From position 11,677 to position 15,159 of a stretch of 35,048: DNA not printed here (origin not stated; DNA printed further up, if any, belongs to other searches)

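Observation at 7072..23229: Four paralogous giant GT-C (AftD/DUF3367-like) glycosyltransferases within 16 kb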

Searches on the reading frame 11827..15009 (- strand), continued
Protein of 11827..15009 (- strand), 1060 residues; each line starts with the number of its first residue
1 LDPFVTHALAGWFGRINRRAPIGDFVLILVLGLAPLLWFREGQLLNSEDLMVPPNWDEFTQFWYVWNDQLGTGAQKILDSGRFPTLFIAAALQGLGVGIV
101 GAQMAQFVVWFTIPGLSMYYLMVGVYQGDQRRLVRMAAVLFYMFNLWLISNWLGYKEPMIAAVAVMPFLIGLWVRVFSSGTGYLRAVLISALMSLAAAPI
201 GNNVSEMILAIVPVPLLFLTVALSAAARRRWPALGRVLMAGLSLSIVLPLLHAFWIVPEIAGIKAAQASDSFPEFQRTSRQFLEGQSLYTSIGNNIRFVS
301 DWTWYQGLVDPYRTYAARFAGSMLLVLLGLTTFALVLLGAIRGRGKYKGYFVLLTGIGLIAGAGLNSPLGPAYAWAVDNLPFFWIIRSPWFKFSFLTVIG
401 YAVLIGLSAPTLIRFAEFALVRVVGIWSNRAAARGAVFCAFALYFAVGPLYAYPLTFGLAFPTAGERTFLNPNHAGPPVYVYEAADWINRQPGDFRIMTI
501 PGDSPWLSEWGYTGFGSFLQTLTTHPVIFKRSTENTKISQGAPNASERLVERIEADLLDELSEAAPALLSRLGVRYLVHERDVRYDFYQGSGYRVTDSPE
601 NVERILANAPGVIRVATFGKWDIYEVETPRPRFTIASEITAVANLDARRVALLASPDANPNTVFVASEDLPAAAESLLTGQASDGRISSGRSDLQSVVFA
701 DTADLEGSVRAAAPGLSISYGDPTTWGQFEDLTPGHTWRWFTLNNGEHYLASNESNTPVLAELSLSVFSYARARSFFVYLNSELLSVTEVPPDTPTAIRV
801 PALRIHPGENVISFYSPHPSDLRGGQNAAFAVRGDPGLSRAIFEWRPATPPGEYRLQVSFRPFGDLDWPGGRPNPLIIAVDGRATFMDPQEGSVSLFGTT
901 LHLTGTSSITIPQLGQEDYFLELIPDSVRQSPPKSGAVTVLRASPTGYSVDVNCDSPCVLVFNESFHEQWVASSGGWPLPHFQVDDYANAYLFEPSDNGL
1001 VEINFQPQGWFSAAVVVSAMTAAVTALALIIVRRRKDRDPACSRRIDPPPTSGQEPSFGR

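Call 39: predict_structure(alignment_id=A1)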
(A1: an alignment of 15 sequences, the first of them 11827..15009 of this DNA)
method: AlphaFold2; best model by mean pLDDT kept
length: 1060 residues; sequences in the alignment: 15
mean_pLDDT: 81.1   pTM: 0.77
mean pLDDT of the five models: 81.1, 80.7, 79.9, 78.7, 77.9
residues with pLDDT >= 90: 364; 70-90: 504; 50-70: 110; < 50: 82
segments of 3 or more residues with pLDDT < 50: 1-19, 307-309, 532-541, 589-592, 682-694, 863-871, 929-931, 1039-1048, 1050-1060
pLDDT, mean of each block of 10 residues (from residue 1): 37 39 88 92 80 84 82 71 86 93 93 95 92 93 85 81 93 93 93 91 84 94 95 95 94 86 68 75 85 89 59 74 88 96 94 96 92 92 85 91 96 89 76 85 85 84 80 90 96 91 76 84 84 45 75 77 75 93 70 62 83 93 92 84 80 64 79 66 39 58 59 79 85 80 84 80 88 88 81 87 82 85 78 84 79 82 47 72 85 74 85 69 68 70 92 88 91 92 92 87 92 93 95 69 46 40
secondary structure, 60 per line:
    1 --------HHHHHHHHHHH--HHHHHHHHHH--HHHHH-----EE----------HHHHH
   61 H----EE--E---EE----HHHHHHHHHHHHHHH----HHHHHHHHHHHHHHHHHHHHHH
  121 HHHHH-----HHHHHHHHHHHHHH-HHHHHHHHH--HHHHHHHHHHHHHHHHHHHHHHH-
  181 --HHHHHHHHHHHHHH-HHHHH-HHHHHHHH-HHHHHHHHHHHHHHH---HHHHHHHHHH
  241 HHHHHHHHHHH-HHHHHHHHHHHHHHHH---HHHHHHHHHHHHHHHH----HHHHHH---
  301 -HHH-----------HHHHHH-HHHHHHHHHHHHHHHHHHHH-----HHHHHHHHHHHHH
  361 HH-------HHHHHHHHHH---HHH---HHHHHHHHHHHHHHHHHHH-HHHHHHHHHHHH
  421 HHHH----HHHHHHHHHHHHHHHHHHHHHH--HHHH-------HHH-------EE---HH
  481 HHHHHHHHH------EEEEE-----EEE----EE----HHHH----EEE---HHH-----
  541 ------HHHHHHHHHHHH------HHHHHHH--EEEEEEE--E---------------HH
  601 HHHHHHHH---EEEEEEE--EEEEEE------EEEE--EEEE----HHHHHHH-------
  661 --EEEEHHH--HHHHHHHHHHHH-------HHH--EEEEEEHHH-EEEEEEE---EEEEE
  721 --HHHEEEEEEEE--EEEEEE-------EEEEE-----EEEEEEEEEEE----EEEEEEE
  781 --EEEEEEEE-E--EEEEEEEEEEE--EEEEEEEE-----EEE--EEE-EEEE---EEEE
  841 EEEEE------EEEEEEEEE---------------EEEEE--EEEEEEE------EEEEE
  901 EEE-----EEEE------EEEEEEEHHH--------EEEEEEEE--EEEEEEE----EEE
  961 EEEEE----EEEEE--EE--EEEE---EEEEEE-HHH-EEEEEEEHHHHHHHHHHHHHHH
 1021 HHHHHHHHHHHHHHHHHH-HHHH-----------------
elements in order (helices of 4 or more, strands of 3 or more residues): H9-19 H22-31 H34-38 H56-61 H80-94 H99-125 H131-144 H146-154 H157-179 H183-196 H198-202 H204-211 H213-227 H231-251 H253-268 H272-287 H292-297 H316-321 H323-342 H348-362 H370-379 H389-407 H409-424 H429-450 H453-456 H479-489 E496-500 E506-508 H519-522 E527-529 H547-558 H565-571 E574-580 H599-608 E612-618 E621-626 E633-636 E639-642 H647-653 E663-666 H672-683 E696-701 E706-712 E716-720 E726-733 E736-741 E749-753 E759-769 E774-780 E783-790 E795-805 E808-815 E821-823 E826-828 E830-833 E837-845 E852-860 E876-880 E883-889 E896-903 E909-912 E919-925 E937-944 E947-953 E958-965 E970-974 E981-984 E988-993 E999-1005 H1006-1038 H1040-1043

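Call 43: fold_search(model_id=the predicted structure, library=pdb)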
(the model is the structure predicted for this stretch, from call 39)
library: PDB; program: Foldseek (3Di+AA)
matches with E <= 10: 966; with E <= 0.001: 12
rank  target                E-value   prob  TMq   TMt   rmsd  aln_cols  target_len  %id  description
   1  6w98_A                1.0e-22  1.00  0.49  0.41  17.1      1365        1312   14  Single-Particle Cryo-EM Structure of Arabinofuranosyltransferase AftD from Mycobacteria (released 2020-05-13)
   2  6wby                  3.7e-22  1.00  0.49  0.42  16.7      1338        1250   14  Single-Particle Cryo-EM Structure of Arabinofuranosyltransferase AftD from Mycobacteria, Mutant R1389S Class 2 (released 2020-05-13)
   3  6wbx                  2.0e-19  1.00  0.48  0.41  17.2      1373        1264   14  Single-Particle Cryo-EM Structure of Arabinofuranosyltransferase AftD from Mycobacteria, Mutant R1389S Class 1 (released 2020-05-13)
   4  8agc_A                1.8e-06  1.00  0.33  0.46  13.6       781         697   13  Structure of yeast oligosaccharylransferase complex with lipid-linked oligosaccharide and non-acceptor peptide bound (released 2022-12-07)
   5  6s7o_A                4.2e-06  1.00  0.28  0.41  15.6       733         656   12  Cryo-EM structure of human oligosaccharyltransferase complex OST-A (released 2019-12-18)
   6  7oci_F                7.4e-06  1.00  0.34  0.51  12.4       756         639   12  Cryo-EM structure of yeast Ost6p containing oligosaccharyltransferase complex (released 2022-02-16)
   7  8age_A                7.7e-06  1.00  0.33  0.49  11.3       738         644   13  Structure of yeast oligosaccharylransferase complex with acceptor peptide bound (released 2022-12-07)
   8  6s7t_A                8.4e-06  1.00  0.32  0.45  12.9       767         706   13  Cryo-EM structure of human oligosaccharyltransferase complex OST-B (released 2019-12-18)
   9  6c26_A                1.6e-05  1.00  0.31  0.46  13.7       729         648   13  The Cryo-EM structure of a eukaryotic oligosaccharyl transferase complex (released 2018-01-31)
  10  5x7o_A                2.8e-05  1.00  0.10  0.09  26.8       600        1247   10  Crystal structure of Paenibacillus sp. 598K alpha-1,6-glucosyltransferase (released 2017-07-26)
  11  5f15                  7.5e-05  1.00  0.27  0.46  12.2       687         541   12  Crystal Structure of ArnT from Cupriavidus metallidurans bound to Undecaprenyl phosphate (released 2016-02-17)
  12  5ezm                  2.2e-04  1.00  0.25  0.42  13.0       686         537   13  Crystal Structure of ArnT from Cupriavidus metallidurans in the apo state (released 2016-02-17)
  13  3wnp_A                1.0e-03  1.00  0.10  0.14  19.2       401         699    6  D308A, F268V, D469Y, A513V, and Y515S quintuple mutant of Bacillus circulans T-3040 cycloisomaltooligosaccharide gluca (released 2014-02-05)
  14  6vls_C                1.6e-03  0.54  0.06  0.06  33.0       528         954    9  Structure of C-terminal fragment of Vip3A toxin (released 2020-07-22)
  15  8if8_C                1.8e-03  1.00  0.31  0.50   8.2       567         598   13  Arabinosyltransferase AftA (released 2023-05-31)
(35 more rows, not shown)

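Call 45: search_protein_representatives(alignment_id=A1)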
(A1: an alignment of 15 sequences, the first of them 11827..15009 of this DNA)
Query: 15 sequences, 1088 profile positions. Proteins with E-value up to 0.001 (for the whole library): 27170; up to 1e-10: 10909; up to 1e-30: 4105. The best 150 are listed.
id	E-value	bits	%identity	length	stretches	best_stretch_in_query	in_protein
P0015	0.0e+00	1275.7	-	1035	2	7-661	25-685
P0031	0.0e+00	1228.5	-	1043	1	7-1083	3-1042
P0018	0.0e+00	1209.9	-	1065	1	1-1085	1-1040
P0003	0.0e+00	1193.5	-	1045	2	7-668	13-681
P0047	0.0e+00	1192.1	-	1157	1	10-1075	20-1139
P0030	0.0e+00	1127.5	-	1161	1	14-1080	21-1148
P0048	0.0e+00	1041.7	-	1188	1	7-1084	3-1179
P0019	0.0e+00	1032.0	-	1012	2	7-686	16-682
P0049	4.8e-294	994.7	-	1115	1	20-1082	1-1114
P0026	4.2e-289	978.3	-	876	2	7-671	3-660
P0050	1.3e-288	976.7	-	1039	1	6-1081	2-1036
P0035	1.7e-284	963.1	-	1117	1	11-1081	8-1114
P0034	1.8e-278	943.1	-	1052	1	3-1082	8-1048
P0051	3.9e-278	942.0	-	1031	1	12-1084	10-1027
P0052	1.0e-276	937.3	-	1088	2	7-693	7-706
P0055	2.2e-261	886.5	-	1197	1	7-1085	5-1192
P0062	1.9e-234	797.4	-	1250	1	10-1084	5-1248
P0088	1.2e-197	675.5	-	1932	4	11-663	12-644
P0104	1.3e-171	589.3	-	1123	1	8-1079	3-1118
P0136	1.4e-156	539.5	-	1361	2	9-733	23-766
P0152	3.1e-149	515.2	-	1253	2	15-653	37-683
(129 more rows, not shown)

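Call 51: find_encoding_contigs(protein=P0028, flank=10000, max_places=1)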
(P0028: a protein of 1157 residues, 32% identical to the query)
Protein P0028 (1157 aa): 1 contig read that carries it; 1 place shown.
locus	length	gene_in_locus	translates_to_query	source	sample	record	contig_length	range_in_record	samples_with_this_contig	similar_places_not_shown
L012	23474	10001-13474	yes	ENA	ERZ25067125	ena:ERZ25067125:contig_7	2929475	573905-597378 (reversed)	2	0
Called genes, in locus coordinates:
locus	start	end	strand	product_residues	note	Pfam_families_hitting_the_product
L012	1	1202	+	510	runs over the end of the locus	-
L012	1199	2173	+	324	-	PF01073:3Beta_HSD, PF01370:Epimerase, PF02719:Polysacc_synt_2 (faint), PF04321:RmlD_sub_bind, PF05368:NmrA (faint), PF07993:NAD_binding_4 (faint), PF13460:NAD_binding_10, PF16363:GDP_Man_Dehyd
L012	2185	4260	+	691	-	PF00551:Formyl_trans_N, PF02911:Formyl_trans_C, PF00583:Acetyltransf_1, PF13527:Acetyltransf_9, PF13508:Acetyltransf_7, PF13673:Acetyltransf_10 (weak)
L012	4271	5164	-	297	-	PF13489:Methyltransf_23, PF07021:MetW, PF08241:Methyltransf_11, PF08242:Methyltransf_12, PF13649:Methyltransf_25, PF13847:Methyltransf_31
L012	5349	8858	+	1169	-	PF11847:GT-C_AftD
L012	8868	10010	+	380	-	-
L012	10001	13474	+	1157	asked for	-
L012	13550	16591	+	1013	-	-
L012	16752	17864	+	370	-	PF13011:LZ_Tnp_IS481, PF13384:HTH_23, PF13518:HTH_28, PF13551:HTH_29, PF13565:HTH_32, PF00665:rve, PF13683:rve_3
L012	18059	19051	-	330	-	PF00535:Glycos_transf_2, PF10111:Glyco_tranf_2_2 (faint)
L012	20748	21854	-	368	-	-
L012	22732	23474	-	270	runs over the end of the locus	PF02463:SMC_N (weak), PF00005:ABC_tran, PF13401:AAA_22 (faint), PF13304:AAA_21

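Call 52: find_encoding_contigs(protein=P0026, flank=10000, max_places=1)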
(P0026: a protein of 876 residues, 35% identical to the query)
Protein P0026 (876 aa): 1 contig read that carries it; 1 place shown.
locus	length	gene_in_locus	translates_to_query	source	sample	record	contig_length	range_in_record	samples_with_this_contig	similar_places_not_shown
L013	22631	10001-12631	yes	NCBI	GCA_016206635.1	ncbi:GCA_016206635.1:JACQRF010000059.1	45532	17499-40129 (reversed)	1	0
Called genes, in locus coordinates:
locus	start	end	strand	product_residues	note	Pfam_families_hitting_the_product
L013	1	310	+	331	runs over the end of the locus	PF13489:Methyltransf_23, PF07021:MetW (weak), PF13847:Methyltransf_31 (weak), PF08241:Methyltransf_11, PF08242:Methyltransf_12, PF13649:Methyltransf_25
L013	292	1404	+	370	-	PF13439:Glyco_transf_4, PF13579:Glyco_trans_4_4, PF20706:GT4-conflict, PF00534:Glycos_transf_1, PF13692:Glyco_trans_1_4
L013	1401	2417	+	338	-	PF00535:Glycos_transf_2, PF10111:Glyco_tranf_2_2, PF13641:Glyco_tranf_2_3, PF13632:Glyco_trans_2_3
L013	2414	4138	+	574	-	PF13506:Glyco_transf_21 (faint), PF00535:Glycos_transf_2, PF13641:Glyco_tranf_2_3, PF13632:Glyco_trans_2_3 (weak)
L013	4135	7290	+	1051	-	-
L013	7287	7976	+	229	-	PF13489:Methyltransf_23, PF13847:Methyltransf_31, PF01209:Ubie_methyltran (faint), PF08241:Methyltransf_11, PF08242:Methyltransf_12, PF13649:Methyltransf_25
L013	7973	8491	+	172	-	PF00551:Formyl_trans_N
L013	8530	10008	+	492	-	-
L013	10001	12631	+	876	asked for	-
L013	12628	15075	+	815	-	PF09586:YfhO (faint)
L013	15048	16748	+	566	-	PF02543:Carbam_trans_N, PF16861:Carbam_trans_C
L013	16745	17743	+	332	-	PF01370:Epimerase, PF02719:Polysacc_synt_2 (faint), PF04321:RmlD_sub_bind, PF01073:3Beta_HSD, PF07993:NAD_binding_4 (faint), PF13460:NAD_binding_10, PF16363:GDP_Man_Dehyd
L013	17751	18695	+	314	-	PF00535:Glycos_transf_2, PF10111:Glyco_tranf_2_2 (weak)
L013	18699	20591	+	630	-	PF13522:GATase_6, PF13537:GATase_7, PF00733:Asn_synthase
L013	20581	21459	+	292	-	PF13641:Glyco_tranf_2_3, PF00535:Glycos_transf_2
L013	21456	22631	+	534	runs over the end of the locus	-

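Call 53: find_encoding_contigs(protein=P0018, flank=10000, max_places=1)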
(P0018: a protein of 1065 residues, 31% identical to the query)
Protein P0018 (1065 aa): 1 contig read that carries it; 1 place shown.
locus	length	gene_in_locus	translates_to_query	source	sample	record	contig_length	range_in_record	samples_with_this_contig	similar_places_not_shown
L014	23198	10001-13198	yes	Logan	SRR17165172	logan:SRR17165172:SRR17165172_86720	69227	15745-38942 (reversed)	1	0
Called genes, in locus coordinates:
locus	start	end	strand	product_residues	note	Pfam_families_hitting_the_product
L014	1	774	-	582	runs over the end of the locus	PF13231:PMT_2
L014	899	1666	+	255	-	PF00535:Glycos_transf_2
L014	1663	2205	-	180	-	PF00132:Hexapep, PF14602:Hexapep_2 (weak)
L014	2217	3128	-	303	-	PF01370:Epimerase, PF04321:RmlD_sub_bind, PF16363:GDP_Man_Dehyd, PF01073:3Beta_HSD, PF02719:Polysacc_synt_2, PF07993:NAD_binding_4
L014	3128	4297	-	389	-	PF00534:Glycos_transf_1, PF13692:Glyco_trans_1_4, PF13524:Glyco_trans_1_2, PF26337:Gtf3_C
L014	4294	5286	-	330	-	PF13489:Methyltransf_23, PF07021:MetW, PF13847:Methyltransf_31, PF08241:Methyltransf_11, PF08242:Methyltransf_12, PF13649:Methyltransf_25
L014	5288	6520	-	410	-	PF00534:Glycos_transf_1, PF13692:Glyco_trans_1_4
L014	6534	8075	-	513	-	-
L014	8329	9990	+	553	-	PF02543:Carbam_trans_N, PF16861:Carbam_trans_C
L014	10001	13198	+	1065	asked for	-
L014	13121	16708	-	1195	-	-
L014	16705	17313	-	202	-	PF13489:Methyltransf_23, PF13649:Methyltransf_25, PF08241:Methyltransf_11, PF08242:Methyltransf_12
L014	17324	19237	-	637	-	PF13522:GATase_6, PF13537:GATase_7, PF00733:Asn_synthase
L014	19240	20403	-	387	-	PF01041:DegT_DnrJ_EryC1, PF00266:Aminotran_5 (faint), PF01053:Cys_Met_Meta_PP, PF01212:Beta_elim_lyase (weak), PF00155:Aminotran_1_2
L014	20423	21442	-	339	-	PF13302:Acetyltransf_3 (faint), PF13508:Acetyltransf_7 (faint), PF00583:Acetyltransf_1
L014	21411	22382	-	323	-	PF01073:3Beta_HSD, PF01370:Epimerase, PF04321:RmlD_sub_bind, PF16363:GDP_Man_Dehyd, PF07993:NAD_binding_4, PF02719:Polysacc_synt_2 (weak)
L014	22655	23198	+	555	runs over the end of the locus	PF02310:B12-binding, PF04055:Radical_SAM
